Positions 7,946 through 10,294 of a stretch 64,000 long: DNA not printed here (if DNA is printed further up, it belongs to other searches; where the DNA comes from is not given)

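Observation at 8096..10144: An unusual domain fusion: RING + TRAF-type Zn finger/coiled coil + KCTD-type BTB + pentapeptide repeats + TLDc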

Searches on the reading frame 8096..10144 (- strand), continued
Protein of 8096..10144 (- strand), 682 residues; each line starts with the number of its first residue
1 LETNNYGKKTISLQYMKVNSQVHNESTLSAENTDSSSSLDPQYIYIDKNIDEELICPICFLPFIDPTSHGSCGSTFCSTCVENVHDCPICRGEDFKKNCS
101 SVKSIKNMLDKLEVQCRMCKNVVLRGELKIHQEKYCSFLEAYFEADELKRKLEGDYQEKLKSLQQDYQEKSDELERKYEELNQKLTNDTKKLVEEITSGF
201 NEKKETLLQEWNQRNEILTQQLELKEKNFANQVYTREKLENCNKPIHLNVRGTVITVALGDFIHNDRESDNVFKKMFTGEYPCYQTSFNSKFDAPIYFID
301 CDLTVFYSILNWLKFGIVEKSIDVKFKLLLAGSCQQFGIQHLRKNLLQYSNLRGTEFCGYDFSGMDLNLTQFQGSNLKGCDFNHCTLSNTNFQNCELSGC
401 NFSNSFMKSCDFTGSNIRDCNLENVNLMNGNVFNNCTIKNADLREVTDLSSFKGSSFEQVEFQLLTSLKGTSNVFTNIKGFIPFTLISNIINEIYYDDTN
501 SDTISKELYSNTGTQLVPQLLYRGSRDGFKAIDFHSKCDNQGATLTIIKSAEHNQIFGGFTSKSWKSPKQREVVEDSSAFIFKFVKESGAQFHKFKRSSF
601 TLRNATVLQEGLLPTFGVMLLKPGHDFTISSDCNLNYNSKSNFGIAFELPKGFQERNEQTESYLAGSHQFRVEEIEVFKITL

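Call 48: search_protein_families(library=pfam, alignment_id=A3, max_evalue=0.01)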
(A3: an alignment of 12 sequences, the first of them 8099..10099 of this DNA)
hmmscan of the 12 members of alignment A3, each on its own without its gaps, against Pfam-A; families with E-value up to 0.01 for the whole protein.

A. member 1, window:8099-10099:- (667 aa): 7 families
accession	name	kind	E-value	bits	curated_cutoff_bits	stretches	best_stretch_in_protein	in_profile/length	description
PF07534.22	TLD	-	3.5e-20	73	24.5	1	499-665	25-169/170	TLDc domain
PF00805.28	Pentapeptide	-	2.8e-18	65.6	20.2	4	351-389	2-40/40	Pentapeptide repeats (8 copies)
PF13599.13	Pentapeptide_4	-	3.6e-13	49.8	38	2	336-406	7-77/78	Pentapeptide repeat region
PF13576.12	Pentapeptide_3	-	9.7e-11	42.2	27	2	357-400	1-47/48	Pentapeptide repeats (9 copies)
PF23894.2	LD_SV2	-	8.8e-07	29.6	29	1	340-392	25-77/92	SV2A/B/C luminal domain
PF14634.12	zf-RING_5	-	0.00051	20.4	27.9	1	41-76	2-42/43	zinc-RING finger domain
PF13920.12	zf-C3HC4_3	-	0.0023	18.1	27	1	38-77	2-44/49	Zinc finger, C3HC4 type (RING finger)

B. families by the number of members that match (of 12 scanned): 20 families
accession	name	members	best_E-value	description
PF13599.13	Pentapeptide_4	12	1.2e-61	Pentapeptide repeat region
PF00805.28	Pentapeptide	11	4.5e-65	Pentapeptide repeats (8 copies)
PF13576.12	Pentapeptide_3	11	3.8e-34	Pentapeptide repeats (9 copies)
PF02214.28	BTB_2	10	3.5e-07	BTB/POZ domain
PF07534.22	TLD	9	5.5e-26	TLDc domain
PF23894.2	LD_SV2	8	9.7e-13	SV2A/B/C luminal domain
PF14634.12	zf-RING_5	6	0.00018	zinc-RING finger domain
PF25296.1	Decapeptide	3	4.6e-05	Decapeptide repeat region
PF13920.12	zf-C3HC4_3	2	0.00012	Zinc finger, C3HC4 type (RING finger)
PF05605.18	zf-Di19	2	0.0053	Drought induced 19 protein (Di19), zinc-binding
PF14835.12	zf-RING_6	1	2.4e-06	zf-RING of BARD1-type protein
PF18018.7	DNA_pol_D_N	1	0.00023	DNA polymerase delta subunit OB-fold domain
PF00615.24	RGS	1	0.00034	Regulator of G protein signaling domain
PF13923.12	zf-C3HC4_2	1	0.0004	Zinc finger, C3HC4 type (RING finger)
PF00651.37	BTB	1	0.0025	BTB/POZ domain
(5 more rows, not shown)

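Call 49: list_cluster_members(proteins=[P0077, P0089, P0104, P0198, P0200, P0081, P0072, P0079, P0085, P0101])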
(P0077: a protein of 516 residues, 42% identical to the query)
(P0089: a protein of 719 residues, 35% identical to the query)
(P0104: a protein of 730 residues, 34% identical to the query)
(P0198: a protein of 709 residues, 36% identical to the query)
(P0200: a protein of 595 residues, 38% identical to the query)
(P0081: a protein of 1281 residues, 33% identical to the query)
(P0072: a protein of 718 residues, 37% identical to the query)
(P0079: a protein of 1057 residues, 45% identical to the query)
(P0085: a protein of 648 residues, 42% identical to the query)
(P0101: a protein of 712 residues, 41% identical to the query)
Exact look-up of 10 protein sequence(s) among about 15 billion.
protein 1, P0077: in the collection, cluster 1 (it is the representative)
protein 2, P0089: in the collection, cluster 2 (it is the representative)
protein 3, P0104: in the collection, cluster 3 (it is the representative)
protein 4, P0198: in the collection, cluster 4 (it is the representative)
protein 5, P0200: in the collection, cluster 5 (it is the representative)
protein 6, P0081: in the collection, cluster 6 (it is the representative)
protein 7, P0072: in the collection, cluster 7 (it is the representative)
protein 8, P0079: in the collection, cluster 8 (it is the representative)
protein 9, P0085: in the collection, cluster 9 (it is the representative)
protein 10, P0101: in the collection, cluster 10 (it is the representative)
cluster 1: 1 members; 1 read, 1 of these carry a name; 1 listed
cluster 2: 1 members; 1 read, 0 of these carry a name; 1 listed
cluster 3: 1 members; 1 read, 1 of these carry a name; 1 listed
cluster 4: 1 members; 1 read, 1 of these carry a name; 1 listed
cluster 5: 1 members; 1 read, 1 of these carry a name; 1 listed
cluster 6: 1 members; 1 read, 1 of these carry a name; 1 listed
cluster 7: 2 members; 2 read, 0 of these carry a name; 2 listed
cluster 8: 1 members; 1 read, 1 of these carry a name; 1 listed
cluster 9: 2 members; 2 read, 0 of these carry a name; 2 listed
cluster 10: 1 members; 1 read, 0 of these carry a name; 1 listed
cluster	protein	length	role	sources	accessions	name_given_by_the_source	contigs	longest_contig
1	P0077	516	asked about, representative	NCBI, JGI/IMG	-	hypothetical protein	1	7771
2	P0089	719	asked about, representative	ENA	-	-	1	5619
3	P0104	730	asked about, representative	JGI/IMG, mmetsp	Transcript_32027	Transcript_32027/g.88488 ORF Transcript_32027/g.88488 Transcript_32027/m.88488 ...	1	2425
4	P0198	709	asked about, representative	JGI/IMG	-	hypothetical protein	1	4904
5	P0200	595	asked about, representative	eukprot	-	TRINITY_DN1589_c0_g1_i1.p1 TRINITY_DN1589_c0_g1~~TRINITY_DN1589_c0_g1_i1.p1 ORF ...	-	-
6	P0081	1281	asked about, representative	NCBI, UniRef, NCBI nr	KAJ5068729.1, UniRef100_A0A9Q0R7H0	hypothetical protein M0811_02672 [Anaeramoeba ignava] | Non-specific serine/threonine protein kinase n=1 Tax=Anaeramoeba ignava TaxID=1746090 ...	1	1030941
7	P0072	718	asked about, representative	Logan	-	-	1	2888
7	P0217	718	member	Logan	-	-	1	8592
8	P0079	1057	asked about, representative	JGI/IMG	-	hypothetical protein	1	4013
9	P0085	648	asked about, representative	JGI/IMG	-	-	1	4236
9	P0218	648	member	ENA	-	-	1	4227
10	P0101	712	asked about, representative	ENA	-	-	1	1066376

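Call 67: search_protein_families(library=pfam, proteins=[P0050, P0012, P0065, P0074, P0109, P0216], max_evalue=0.001)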
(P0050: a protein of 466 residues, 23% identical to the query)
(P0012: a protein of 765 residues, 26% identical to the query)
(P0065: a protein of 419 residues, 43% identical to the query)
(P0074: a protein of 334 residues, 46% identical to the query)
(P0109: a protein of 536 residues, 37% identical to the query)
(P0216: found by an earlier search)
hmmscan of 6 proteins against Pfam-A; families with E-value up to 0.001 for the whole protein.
P0050 (466 aa): 8 families
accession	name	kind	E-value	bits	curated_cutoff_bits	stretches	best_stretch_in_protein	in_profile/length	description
PF00805.28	Pentapeptide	-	1.4e-37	127.2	20.2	4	344-382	1-39/40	Pentapeptide repeats (8 copies)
PF13599.13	Pentapeptide_4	-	1.3e-19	70.5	38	3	388-455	11-78/78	Pentapeptide repeat region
PF02214.28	BTB_2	-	1.4e-18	67.5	21.4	1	182-268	1-89/94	BTB/POZ domain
PF13576.12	Pentapeptide_3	-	1.3e-17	64.2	27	2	401-443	2-47/48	Pentapeptide repeats (9 copies)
PF11834.13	KHA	-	1.5e-14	54.2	29.6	1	4-70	2-67/67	KHA, dimerisation domain of potassium ion channel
PF24478.1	DCX2_DCDC1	-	1.4e-06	28.8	27.8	1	2-65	14-75/105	DCDC1, second doublecortin-like domain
PF25510.1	Ubiquitin_DCDC1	-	6e-06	27.1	30.4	1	33-76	49-93/95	Doublecortin domain-containing protein 1-like, ubiquitin domain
PF16017.11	BTB_3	-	0.00034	20.9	22.3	1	183-263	3-88/106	BTB/POZ domain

P0012 (765 aa): 7 families
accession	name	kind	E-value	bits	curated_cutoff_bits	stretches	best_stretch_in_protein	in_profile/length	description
PF00805.28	Pentapeptide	-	5.2e-37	125.4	20.2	4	413-451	2-40/40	Pentapeptide repeats (8 copies)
PF13599.13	Pentapeptide_4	-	7.4e-26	90.5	38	4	369-433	13-77/78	Pentapeptide repeat region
PF13576.12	Pentapeptide_3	-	1.6e-12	47.9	27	1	380-421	2-46/48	Pentapeptide repeats (9 copies)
PF23894.2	LD_SV2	-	2.4e-06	28.2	29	0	495-556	30-91/92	SV2A/B/C luminal domain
PF02214.28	BTB_2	-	5.5e-06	27.1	21.4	1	216-281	1-69/94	BTB/POZ domain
PF25296.1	Decapeptide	-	4.6e-05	23.7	45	0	375-427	3-55/74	Decapeptide repeat region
PF00615.24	RGS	-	0.00034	21.4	23.9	1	615-712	11-97/117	Regulator of G protein signaling domain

P0065 (419 aa): 2 families
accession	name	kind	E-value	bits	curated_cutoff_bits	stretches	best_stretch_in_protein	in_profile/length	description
PF07534.22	TLD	-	6.7e-23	81.9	24.5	1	230-404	5-169/170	TLDc domain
PF02214.28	BTB_2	-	0.00019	22.2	21.4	1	117-209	1-89/94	BTB/POZ domain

P0074 (334 aa): 1 family
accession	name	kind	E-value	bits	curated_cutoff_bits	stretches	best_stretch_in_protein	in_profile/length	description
PF07534.22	TLD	-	1.3e-26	94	24.5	1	157-334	2-169/170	TLDc domain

P0109 (536 aa): 2 families
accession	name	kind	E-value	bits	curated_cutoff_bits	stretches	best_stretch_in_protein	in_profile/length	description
PF02214.28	BTB_2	-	8.9e-17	61.7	21.4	2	310-418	1-89/94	BTB/POZ domain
PF07534.22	TLD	-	4.4e-05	23.9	24.5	1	461-534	99-168/170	TLDc domain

P0216 (772 aa): 6 families
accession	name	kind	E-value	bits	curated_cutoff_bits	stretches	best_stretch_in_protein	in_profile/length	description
PF13599.13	Pentapeptide_4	-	5.1e-23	81.4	38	5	485-562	2-78/78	Pentapeptide repeat region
PF07534.22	TLD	-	1.2e-21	77.8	24.5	1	587-770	3-169/170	TLDc domain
PF13576.12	Pentapeptide_3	-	1.2e-12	48.2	27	2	532-576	1-47/48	Pentapeptide repeats (9 copies)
PF00805.28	Pentapeptide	-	2.8e-10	40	20.2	1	297-331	2-36/40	Pentapeptide repeats (8 copies)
PF23894.2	LD_SV2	-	5.9e-06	27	29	0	269-327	19-76/92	SV2A/B/C luminal domain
PF02214.28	BTB_2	-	0.00026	21.7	21.4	0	158-228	2-69/94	BTB/POZ domain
